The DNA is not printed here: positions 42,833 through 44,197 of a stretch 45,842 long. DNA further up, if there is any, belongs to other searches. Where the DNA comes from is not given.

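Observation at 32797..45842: Translationally coupled operon encoding exported proteins built from repeated CsgG/LpoB-like modules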

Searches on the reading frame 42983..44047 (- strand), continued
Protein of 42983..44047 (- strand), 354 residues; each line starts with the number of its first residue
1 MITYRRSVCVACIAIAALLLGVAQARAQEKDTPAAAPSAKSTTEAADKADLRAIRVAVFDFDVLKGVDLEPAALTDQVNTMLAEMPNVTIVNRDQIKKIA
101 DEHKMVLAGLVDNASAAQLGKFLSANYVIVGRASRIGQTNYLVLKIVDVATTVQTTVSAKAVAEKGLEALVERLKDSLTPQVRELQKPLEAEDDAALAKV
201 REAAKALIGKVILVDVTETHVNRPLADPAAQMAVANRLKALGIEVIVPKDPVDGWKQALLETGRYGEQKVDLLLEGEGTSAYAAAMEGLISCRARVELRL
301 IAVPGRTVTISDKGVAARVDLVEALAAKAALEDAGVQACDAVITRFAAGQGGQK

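Call 33: fold_search(model_id=the predicted structure, library=pdb)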
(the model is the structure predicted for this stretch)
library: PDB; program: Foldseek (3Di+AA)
matches with E <= 10: 1125; with E <= 0.001: 83
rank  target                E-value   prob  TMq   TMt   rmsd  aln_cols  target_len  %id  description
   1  4q6z_A                1.1e-06  1.00  0.28  0.67   2.8       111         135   17  LpoB C-terminal domain from Escherichia coli (released 2014-05-14)
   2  4q6l                  1.7e-06  1.00  0.29  0.70   2.5       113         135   16  LpoB C-terminal domain from Salmonella enterica (Native) (released 2014-05-14)
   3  4uv2_J                5.3e-06  1.00  0.23  0.33   8.0       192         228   12  Structure of the curli transport lipoprotein CsgG in a non-lipidated, pre-pore conformation (released 2014-09-24)
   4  4uv2_A                6.0e-06  1.00  0.22  0.31   8.3       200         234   10  Structure of the curli transport lipoprotein CsgG in a non-lipidated, pre-pore conformation (released 2014-09-24)
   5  5ixm_D                6.7e-06  1.00  0.24  0.48   5.6       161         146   10  The LPS Transporter LptDE from Yersinia pestis, core complex (released 2016-05-18)
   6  4uv2_F                6.7e-06  1.00  0.23  0.33   7.8       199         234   11  Structure of the curli transport lipoprotein CsgG in a non-lipidated, pre-pore conformation (released 2014-09-24)
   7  4uv2_O                7.2e-06  1.00  0.24  0.35   7.7       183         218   14  Structure of the curli transport lipoprotein CsgG in a non-lipidated, pre-pore conformation (released 2014-09-24)
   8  9ia2_B                8.1e-06  1.00  0.24  0.49   5.7       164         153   16  LpDEM from Escherichia coli (released 2025-12-10)
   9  9i97_B                8.1e-06  1.00  0.23  0.45   6.6       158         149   17  Cryo-EM structure of Shigella flexneri LptDE in complex with a Bicyclic Peptide binder (Compound 12) (released 2025-10-15)
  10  4uv2_B                9.1e-06  1.00  0.24  0.33   7.6       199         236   11  Structure of the curli transport lipoprotein CsgG in a non-lipidated, pre-pore conformation (released 2014-09-24)
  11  4uv3_C                1.0e-05  1.00  0.22  0.30   9.7       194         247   11  Structure of the curli transport lipoprotein CsgG in its membrane- bound conformation (released 2014-09-24)
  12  4uv2_E                1.1e-05  1.00  0.23  0.31   8.0       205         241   11  Structure of the curli transport lipoprotein CsgG in a non-lipidated, pre-pore conformation (released 2014-09-24)
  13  4uv2_I                1.4e-05  1.00  0.24  0.33   7.8       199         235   12  Structure of the curli transport lipoprotein CsgG in a non-lipidated, pre-pore conformation (released 2014-09-24)
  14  4uv2_P                1.5e-05  1.00  0.24  0.36   7.4       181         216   12  Structure of the curli transport lipoprotein CsgG in a non-lipidated, pre-pore conformation (released 2014-09-24)
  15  5t0z_C                1.6e-05  1.00  0.27  0.54   5.0       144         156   19  PelC from Geobacter metallireducens (released 2017-03-15)
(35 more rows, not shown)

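Call 51: find_related_loci(query=A1, collection=genome_contigs, flank=10000)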
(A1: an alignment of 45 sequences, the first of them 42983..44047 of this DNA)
Query A1 (354 aa) in genome_contigs; peptide patterns used: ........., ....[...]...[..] (x = any residue, [..] = any of these).
221 stretches matched a pattern; 35 encode a relative of the query (tblastn E <= 1e-3); 35 distinct loci.
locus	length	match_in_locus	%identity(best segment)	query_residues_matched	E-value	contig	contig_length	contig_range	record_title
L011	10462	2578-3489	82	51-354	1e-157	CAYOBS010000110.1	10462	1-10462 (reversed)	MAG TPA_asm: uncultured Planctomycetaceae bacterium isolate binchicken_co91_493 genome assembly, contig: NODE_8117_lengt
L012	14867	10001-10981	78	28-354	2e-157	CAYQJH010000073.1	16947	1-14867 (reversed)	MAG TPA_asm: uncultured Planctomycetaceae bacterium isolate binchicken_co87_116 genome assembly, contig: NODE_4600_lengt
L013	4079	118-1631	65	13-347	3e-141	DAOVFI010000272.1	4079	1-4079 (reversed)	MAG TPA_asm: Planctomycetales bacterium isolate CSMAG_1105 CSMAG_1105_k141_1684587_length_4079_cov_10.1008, whole genome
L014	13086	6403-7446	61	1-347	2e-134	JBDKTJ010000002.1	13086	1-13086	MAG: Thermoguttaceae bacterium isolate 6_bin.38_R1 c_000000313681, whole genome shotgun sequence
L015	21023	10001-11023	59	3-346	9e-131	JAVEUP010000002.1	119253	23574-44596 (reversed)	MAG: Thermoguttaceae bacterium isolate BF2_50 NODE_33_length_119253_cov_4.220513_Biofilm2, whole genome shotgun sequence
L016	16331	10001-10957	68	30-347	3e-129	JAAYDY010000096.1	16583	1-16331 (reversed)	MAG: Phycisphaerae bacterium isolate AS06rmzACSIP_597 616583_AS06, whole genome shotgun sequence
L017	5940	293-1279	58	4-345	4e-125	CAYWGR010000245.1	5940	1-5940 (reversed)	MAG TPA_asm: uncultured Planctomycetaceae bacterium isolate binchicken_co66_277 genome assembly, contig: NODE_18995_leng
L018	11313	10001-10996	62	18-348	1e-124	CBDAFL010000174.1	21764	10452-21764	MAG: uncultured Thermoguttaceae bacterium isolate MAG_108 genome assembly, contig: k141_262868, whole genome shotgun seq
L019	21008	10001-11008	57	7-348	1e-124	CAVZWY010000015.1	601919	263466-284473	MAG: uncultured Planctomycetaceae bacterium isolate MFD02416.bin.2.64 genome assembly, contig: contig_18529, whole genom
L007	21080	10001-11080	57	31-348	2e-123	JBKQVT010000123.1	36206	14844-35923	MAG: Thermoguttaceae bacterium isolate SEr3G3H3I__bin_143 SEr3G3H3I_000000261594, whole genome shotgun sequence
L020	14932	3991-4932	61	33-346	1e-123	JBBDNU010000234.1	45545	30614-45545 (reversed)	MAG: Planctomycetales bacterium isolate LejiaB_67_431 Lejia_B_981_length_45545_cov_277, whole genome shotgun sequence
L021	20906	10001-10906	66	47-348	4e-123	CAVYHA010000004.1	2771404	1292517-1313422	MAG: uncultured Planctomycetaceae bacterium isolate MFD01231.bin.2.4 genome assembly, contig: contig_21395, whole genome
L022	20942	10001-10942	61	38-345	7e-123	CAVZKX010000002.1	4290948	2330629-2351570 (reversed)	MAG: uncultured Planctomycetia bacterium isolate MFD06714.bin.2.99 genome assembly, contig: contig_17969, whole genome s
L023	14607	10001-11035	59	1-348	3e-122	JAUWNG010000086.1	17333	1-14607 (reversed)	MAG: Planctomycetota bacterium isolate CSMAG_2418 CSMAG_2418_k141_34190_length_17333_cov_15.0033, whole genome shotgun s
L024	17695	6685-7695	62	27-354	3e-119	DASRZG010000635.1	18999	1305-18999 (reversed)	MAG TPA_asm: Phycisphaerae bacterium isolate SMAG_U14157 k141_2729880, whole genome shotgun sequence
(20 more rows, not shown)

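Call 62: search_solved_structures(query=A1, max_evalue=10)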
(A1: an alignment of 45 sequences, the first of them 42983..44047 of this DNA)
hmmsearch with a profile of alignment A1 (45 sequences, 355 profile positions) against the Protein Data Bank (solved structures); distinct sequences matched with E-value up to 10: 0.

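Call 81: search_protein_families(library=pfam, proteins=[P0019, P0030, P0033, P0039, P0056], max_evalue=0.01)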
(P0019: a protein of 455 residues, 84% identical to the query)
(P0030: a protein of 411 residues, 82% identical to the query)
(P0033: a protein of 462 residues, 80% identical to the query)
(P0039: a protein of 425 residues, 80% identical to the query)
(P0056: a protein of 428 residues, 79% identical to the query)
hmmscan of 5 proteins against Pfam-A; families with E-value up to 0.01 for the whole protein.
P0019 (455 aa): 3 families
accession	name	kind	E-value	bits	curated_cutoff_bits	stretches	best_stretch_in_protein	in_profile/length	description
PF13036.11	LpoB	-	1.2e-05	25.6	22.3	1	174-252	49-136/147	Peptidoglycan-synthase activator LpoB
PF03783.19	CsgG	-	9.5e-05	22.2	20.8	1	175-233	40-97/210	Curli production assembly/transport component CsgG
PF03958.22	Secretin_N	-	0.00012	22.6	28.2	1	76-120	18-65/69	Bacterial type II/III secretion system short domain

P0030 (411 aa): 2 families
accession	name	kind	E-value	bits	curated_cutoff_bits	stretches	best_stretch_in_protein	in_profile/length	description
PF13036.11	LpoB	-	9.6e-06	26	22.3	1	129-208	48-136/147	Peptidoglycan-synthase activator LpoB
PF03783.19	CsgG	-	0.00012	21.9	20.8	1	131-189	40-97/210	Curli production assembly/transport component CsgG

P0033 (462 aa): 2 families
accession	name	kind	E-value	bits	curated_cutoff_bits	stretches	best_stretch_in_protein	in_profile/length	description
PF13036.11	LpoB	-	1.2e-05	25.6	22.3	1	181-259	49-136/147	Peptidoglycan-synthase activator LpoB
PF03783.19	CsgG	-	0.00011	22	20.8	1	160-240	8-97/210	Curli production assembly/transport component CsgG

P0039 (425 aa): 2 families
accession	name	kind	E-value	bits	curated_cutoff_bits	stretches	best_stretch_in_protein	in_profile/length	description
PF13036.11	LpoB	-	1.7e-05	25.2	22.3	1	129-195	48-115/147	Peptidoglycan-synthase activator LpoB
PF03783.19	CsgG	-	0.00012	21.8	20.8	1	131-189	40-97/210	Curli production assembly/transport component CsgG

P0056 (428 aa): 1 family
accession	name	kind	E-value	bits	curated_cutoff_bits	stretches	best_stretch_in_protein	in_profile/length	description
PF13036.11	LpoB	-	6.6e-06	26.5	22.3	1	148-227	48-136/147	Peptidoglycan-synthase activator LpoB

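Call 90: search_solved_structures(query=L001:7199-7720:+, max_evalue=0.00001)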
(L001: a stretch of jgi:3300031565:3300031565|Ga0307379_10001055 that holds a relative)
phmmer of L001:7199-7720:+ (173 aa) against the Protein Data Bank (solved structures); distinct sequences matched with E-value up to 0.00001: 15.
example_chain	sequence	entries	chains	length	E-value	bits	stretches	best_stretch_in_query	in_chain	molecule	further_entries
1or7_A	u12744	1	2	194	2e-19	73.6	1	27-159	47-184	RNA polymerase sigma-E factor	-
6jbq_F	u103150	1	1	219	2.6e-19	73.2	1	27-159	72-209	ECF RNA polymerase sigma-E factor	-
6in7_B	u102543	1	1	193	6.7e-17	65.4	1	19-159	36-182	RNA polymerase sigma-H factor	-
8z6g_B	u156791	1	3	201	7.5e-17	65.2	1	19-159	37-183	RNA polymerase sigma factor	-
5wuq_A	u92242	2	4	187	1.6e-15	60.9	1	7-163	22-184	ECF RNA polymerase sigma factor SigW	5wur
9m9d_F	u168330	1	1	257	1.3e-14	57.9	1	10-168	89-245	ECF RNA polymerase sigma factor SigE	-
9m9e_F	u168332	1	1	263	1.4e-14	57.9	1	10-168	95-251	ECF RNA polymerase sigma factor SigE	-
9m98_F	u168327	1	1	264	1.4e-14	57.8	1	10-168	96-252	ECF RNA polymerase sigma factor SigE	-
5zx2_F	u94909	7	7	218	9.9e-11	45.3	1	15-159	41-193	ECF RNA polymerase sigma factor SigH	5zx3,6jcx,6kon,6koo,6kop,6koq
5uxx_A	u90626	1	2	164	3e-10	43.7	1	11-162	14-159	RNA polymerase sigma factor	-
6jcy_F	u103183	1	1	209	1.2e-09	41.8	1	15-159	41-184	ECF RNA polymerase sigma factor SigH,ECF RNA polymerase sigma factor SigE,ECF RNA polymera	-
2h27_A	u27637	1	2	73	2.8e-09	40.6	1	103-159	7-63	RNA polymerase Sigma E factor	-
7qh5_A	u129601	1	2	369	1.1e-07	35.4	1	20-96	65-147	RNA polymerase sigma factor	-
2mao_A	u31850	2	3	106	2.5e-07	34.2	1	26-76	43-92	RNA polymerase sigma factor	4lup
2map_A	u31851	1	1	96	2.6e-07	34.2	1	25-75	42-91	RNA polymerase sigma factor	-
